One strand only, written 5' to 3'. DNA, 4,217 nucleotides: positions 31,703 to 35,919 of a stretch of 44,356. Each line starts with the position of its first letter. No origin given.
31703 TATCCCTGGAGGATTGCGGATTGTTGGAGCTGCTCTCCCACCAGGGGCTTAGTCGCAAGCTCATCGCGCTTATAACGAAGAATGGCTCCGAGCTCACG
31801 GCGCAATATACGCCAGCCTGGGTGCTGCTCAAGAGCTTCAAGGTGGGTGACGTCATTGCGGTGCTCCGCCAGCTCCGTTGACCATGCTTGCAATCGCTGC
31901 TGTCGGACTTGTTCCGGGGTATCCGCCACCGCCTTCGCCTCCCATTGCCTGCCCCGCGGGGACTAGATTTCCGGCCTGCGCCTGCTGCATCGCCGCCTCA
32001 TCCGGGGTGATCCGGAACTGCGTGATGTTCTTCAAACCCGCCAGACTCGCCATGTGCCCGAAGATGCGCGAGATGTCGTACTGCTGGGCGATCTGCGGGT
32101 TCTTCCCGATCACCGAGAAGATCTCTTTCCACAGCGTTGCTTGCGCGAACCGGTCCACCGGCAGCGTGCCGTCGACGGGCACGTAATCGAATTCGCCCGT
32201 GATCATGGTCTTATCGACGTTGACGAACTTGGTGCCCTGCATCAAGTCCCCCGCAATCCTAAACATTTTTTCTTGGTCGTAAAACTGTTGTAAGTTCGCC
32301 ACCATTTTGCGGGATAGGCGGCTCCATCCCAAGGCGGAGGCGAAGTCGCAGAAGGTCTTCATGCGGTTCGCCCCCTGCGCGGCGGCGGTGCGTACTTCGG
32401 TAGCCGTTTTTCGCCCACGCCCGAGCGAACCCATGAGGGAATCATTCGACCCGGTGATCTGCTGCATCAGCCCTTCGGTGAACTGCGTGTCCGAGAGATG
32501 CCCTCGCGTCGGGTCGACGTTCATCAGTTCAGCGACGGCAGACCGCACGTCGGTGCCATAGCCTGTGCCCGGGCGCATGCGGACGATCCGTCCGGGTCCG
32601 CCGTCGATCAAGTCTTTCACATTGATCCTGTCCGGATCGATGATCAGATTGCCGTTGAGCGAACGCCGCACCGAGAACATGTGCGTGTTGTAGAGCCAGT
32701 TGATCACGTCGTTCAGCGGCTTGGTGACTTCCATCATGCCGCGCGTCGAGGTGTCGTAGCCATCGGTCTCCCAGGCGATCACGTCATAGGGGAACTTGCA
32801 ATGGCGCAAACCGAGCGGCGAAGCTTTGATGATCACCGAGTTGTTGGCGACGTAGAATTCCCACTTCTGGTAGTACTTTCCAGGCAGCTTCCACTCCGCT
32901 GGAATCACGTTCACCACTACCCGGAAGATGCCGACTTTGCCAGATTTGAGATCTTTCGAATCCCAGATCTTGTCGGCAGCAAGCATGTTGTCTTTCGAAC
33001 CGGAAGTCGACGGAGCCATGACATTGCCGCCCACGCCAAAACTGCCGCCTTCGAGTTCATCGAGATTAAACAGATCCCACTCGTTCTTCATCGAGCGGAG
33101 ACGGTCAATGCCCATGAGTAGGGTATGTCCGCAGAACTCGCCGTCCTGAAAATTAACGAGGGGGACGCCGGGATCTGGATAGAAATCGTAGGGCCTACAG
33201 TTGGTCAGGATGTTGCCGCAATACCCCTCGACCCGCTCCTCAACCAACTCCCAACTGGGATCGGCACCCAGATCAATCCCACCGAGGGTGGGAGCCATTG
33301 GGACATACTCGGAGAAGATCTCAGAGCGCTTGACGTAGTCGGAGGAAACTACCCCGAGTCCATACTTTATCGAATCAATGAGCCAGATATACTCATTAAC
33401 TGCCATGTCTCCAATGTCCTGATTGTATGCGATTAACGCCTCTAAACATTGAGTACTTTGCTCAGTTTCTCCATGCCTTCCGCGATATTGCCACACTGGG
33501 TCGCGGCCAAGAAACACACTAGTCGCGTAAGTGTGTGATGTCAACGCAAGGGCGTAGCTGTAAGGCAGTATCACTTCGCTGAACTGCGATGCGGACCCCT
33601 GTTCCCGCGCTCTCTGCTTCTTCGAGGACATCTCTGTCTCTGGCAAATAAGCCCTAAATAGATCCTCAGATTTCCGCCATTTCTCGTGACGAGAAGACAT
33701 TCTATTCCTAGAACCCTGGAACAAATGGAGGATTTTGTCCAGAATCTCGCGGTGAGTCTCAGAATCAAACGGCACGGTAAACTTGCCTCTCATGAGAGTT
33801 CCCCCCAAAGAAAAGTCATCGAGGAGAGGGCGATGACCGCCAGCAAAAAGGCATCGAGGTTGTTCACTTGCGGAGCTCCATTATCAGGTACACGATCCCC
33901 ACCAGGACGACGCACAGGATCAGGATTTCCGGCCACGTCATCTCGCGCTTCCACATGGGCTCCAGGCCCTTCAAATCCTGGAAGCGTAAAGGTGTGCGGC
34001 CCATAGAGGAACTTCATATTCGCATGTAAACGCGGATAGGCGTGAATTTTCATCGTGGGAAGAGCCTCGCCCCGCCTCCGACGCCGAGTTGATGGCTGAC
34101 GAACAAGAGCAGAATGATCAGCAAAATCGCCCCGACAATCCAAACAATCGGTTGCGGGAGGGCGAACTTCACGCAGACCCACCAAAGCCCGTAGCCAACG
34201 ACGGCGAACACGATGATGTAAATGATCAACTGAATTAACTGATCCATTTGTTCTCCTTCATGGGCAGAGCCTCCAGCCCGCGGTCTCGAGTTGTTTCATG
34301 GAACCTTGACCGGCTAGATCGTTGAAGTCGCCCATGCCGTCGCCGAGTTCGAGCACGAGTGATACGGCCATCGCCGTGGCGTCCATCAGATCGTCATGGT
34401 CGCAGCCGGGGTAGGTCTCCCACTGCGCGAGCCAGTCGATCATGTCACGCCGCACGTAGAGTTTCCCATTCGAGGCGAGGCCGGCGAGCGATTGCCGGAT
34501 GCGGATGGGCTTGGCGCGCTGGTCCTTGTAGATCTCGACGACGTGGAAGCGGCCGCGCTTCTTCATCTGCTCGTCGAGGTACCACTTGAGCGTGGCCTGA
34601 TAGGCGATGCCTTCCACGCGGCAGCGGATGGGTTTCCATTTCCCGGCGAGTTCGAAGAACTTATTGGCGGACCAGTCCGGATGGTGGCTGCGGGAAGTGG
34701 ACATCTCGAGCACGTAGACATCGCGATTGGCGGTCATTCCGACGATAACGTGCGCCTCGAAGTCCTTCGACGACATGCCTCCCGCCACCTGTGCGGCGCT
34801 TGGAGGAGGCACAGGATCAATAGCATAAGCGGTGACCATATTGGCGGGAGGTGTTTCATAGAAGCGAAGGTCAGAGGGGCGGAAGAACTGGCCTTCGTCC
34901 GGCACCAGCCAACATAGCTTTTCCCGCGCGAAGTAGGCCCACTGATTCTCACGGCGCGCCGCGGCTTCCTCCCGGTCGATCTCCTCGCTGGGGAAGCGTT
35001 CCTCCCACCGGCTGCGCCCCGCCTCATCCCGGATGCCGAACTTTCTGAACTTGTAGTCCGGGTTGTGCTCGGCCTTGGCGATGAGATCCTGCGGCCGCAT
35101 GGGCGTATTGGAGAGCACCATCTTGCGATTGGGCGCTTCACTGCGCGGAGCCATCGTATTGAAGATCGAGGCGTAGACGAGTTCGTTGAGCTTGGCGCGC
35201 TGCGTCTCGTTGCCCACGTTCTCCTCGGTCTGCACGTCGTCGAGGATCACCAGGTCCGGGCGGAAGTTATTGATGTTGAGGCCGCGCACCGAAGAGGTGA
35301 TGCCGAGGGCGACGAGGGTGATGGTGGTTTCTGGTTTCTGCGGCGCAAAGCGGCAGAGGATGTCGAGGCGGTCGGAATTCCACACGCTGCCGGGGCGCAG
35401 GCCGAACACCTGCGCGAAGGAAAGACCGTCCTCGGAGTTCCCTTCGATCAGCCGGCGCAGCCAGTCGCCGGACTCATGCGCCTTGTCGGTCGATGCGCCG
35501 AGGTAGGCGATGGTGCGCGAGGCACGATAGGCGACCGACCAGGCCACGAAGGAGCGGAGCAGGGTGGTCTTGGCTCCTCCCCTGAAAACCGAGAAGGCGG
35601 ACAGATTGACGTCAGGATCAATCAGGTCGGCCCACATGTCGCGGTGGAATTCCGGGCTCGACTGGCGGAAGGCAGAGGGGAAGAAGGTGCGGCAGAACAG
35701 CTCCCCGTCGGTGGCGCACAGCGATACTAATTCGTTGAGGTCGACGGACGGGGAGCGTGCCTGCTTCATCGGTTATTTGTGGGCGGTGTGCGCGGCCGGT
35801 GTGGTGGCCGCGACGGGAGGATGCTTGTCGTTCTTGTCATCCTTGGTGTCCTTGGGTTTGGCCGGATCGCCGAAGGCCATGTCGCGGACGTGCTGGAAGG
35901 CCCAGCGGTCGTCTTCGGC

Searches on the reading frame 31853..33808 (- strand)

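Call 12: search_protein_families(library=phrogs, proteins=[window:31853-33808:-], max_evalue=0.00001)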
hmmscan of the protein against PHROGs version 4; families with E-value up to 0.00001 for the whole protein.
window:31853-33808:- (651 aa): 3 families
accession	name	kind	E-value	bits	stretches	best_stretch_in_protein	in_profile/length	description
phrog_332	-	connector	1.5e-19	70.8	1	21-627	9-538/560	head-tail adaptor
phrog_156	-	head and packaging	1.9e-13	50.7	1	314-577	269-540/681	portal protein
phrog_1216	-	head and packaging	1.6e-10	41.2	1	380-611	382-605/714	portal protein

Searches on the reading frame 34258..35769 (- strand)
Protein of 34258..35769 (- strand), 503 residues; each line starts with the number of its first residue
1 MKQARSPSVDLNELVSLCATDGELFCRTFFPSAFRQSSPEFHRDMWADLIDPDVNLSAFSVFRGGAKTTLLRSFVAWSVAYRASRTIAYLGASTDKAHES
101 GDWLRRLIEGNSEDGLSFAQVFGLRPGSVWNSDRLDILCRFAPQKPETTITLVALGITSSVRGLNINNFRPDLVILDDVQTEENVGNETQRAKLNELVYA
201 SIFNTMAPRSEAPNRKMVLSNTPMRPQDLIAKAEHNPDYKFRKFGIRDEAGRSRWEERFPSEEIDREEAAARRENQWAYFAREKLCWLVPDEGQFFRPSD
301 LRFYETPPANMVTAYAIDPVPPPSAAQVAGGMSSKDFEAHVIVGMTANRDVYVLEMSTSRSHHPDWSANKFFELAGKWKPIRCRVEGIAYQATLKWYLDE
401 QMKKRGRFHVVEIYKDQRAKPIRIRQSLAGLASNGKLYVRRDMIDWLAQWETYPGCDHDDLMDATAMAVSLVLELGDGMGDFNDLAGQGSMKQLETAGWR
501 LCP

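Call 12: search_protein_families(library=phrogs, proteins=[window:34258-35769:-], max_evalue=0.00001)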
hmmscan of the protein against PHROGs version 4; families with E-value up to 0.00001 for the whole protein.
window:34258-35769:- (503 aa): 3 families
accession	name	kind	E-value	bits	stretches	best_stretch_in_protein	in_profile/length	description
phrog_38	-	head and packaging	4.5e-67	228.3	1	14-481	266-712/760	terminase large subunit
phrog_4758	-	head and packaging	4.8e-09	36.9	1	51-229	54-213/243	terminase large subunit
phrog_14112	-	unknown function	1.2e-06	29.2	1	152-193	193-234/247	-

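Call 15: find_related_loci(query=window:34258-35769:-, collection=viral_contigs, flank=10000)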
Query window:34258-35769:- (503 aa) in viral_contigs; peptide patterns used: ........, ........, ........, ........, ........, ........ (x = any residue, [..] = any of these).
9 stretches matched a pattern; 8 encode a relative of the query (tblastn E <= 1e-3); 8 distinct loci.
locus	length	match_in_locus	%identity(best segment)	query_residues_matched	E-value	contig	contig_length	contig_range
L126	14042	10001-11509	95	1-503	0e+0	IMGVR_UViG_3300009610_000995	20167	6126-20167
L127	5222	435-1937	90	1-503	0e+0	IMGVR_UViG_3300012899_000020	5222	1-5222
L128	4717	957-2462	89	1-503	0e+0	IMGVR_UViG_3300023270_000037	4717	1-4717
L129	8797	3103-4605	84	1-503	0e+0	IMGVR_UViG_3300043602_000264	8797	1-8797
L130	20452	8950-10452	82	1-503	0e+0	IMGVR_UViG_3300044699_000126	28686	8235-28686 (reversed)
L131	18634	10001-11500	83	1-503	0e+0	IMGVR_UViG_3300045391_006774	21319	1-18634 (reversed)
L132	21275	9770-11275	81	1-503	0e+0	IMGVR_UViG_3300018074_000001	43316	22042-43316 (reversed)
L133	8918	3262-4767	81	1-503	0e+0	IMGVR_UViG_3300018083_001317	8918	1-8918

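Call 22: find_encoding_contigs(protein=window:34258-35769:-, flank=3000, max_places=6)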
Protein window:34258-35769:- (503 aa): 21 contigs read that carry it; 6 places shown.
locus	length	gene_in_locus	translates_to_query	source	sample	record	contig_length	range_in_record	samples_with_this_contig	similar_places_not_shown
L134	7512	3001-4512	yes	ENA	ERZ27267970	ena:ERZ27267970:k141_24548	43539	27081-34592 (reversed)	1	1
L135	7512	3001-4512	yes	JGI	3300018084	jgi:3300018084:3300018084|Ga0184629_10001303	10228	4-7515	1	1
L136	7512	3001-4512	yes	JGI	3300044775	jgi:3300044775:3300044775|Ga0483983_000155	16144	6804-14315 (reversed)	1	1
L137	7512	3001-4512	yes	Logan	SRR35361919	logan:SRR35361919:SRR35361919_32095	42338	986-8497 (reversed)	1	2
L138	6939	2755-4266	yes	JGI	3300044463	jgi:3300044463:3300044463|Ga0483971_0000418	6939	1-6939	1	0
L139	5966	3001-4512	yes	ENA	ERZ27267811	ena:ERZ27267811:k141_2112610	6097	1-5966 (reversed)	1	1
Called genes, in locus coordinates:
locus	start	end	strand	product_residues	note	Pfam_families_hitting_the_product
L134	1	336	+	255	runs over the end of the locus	-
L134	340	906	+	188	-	-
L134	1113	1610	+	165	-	-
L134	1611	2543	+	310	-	-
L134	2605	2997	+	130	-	-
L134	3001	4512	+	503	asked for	-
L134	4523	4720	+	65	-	-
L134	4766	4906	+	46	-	-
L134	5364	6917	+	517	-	PF16510:P22_portal, PF23899:SU10_portal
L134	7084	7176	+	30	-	-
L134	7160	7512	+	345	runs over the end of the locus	-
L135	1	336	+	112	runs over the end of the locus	?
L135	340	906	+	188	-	-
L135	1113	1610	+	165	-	-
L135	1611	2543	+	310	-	-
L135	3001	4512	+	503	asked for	-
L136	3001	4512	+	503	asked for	-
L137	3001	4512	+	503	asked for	-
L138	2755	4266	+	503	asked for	-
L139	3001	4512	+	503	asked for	-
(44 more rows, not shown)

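Call 39: find_related_loci(query=A3, collection=metagenome_contigs, flank=10000)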
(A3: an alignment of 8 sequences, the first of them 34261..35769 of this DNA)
Query A3 (503 aa) in metagenome_contigs; peptide patterns used: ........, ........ (x = any residue, [..] = any of these).
212 stretches matched a pattern; 20 encode a relative of the query (tblastn E <= 1e-3); 20 distinct loci.
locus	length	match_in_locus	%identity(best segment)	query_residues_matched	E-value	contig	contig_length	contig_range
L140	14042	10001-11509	95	1-503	0e+0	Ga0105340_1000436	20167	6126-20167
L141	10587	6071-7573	90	1-503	0e+0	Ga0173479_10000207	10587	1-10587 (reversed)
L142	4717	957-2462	89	1-503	0e+0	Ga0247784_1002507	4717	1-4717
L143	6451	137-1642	83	1-503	0e+0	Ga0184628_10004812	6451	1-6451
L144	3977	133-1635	82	1-503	0e+0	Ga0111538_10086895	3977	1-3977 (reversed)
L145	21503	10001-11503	82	1-503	0e+0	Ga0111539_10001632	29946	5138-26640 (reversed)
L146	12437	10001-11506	81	1-503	0e+0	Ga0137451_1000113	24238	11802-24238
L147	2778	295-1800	81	1-503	0e+0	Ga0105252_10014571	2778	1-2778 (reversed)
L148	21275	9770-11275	81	1-503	0e+0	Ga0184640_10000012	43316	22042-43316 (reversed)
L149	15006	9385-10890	81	1-503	0e+0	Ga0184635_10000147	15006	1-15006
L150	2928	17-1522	78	1-503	0e+0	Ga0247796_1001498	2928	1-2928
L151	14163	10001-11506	78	1-503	0e+0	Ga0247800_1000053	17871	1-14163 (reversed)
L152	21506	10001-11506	78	1-503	0e+0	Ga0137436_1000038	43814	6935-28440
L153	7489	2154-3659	63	1-503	0e+0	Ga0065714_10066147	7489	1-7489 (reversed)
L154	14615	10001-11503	63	1-503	0e+0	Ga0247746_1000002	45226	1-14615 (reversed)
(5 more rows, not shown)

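Call 47: find_related_loci(query=A5, collection=viral_contigs, flank=10000)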
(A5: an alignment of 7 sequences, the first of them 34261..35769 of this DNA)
Query A5 (503 aa) in viral_contigs; peptide patterns used: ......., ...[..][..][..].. (x = any residue, [..] = any of these).
597 stretches matched a pattern (row limit reached: there are more); 403 encode a relative of the query (tblastn E <= 1e-3); the best 80 are kept; 79 distinct loci.
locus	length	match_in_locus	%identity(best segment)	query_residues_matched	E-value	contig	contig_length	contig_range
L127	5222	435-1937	90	1-503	0e+0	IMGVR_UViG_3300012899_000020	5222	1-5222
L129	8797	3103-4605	84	1-503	0e+0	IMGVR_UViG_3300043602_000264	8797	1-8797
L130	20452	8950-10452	82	1-503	0e+0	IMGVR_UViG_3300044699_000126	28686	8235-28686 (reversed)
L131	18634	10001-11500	83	1-503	0e+0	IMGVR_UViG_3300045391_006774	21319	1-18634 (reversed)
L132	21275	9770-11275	81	1-503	0e+0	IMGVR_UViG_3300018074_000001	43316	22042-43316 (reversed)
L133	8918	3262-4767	81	1-503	0e+0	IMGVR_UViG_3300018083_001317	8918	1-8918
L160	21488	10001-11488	77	7-503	0e+0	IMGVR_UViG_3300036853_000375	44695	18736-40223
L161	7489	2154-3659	63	1-503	0e+0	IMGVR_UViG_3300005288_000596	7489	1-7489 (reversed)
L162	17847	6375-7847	60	9-502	0e+0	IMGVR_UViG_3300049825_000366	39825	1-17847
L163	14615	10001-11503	63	1-503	0e+0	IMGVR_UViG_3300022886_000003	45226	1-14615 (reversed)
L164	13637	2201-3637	41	9-485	2e-109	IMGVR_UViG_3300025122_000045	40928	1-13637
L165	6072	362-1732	40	13-474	2e-106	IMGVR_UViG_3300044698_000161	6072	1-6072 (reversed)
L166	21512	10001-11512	40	4-485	1e-105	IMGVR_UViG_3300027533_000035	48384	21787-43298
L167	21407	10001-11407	39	9-481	3e-105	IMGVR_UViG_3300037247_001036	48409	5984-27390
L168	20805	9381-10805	40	9-474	3e-102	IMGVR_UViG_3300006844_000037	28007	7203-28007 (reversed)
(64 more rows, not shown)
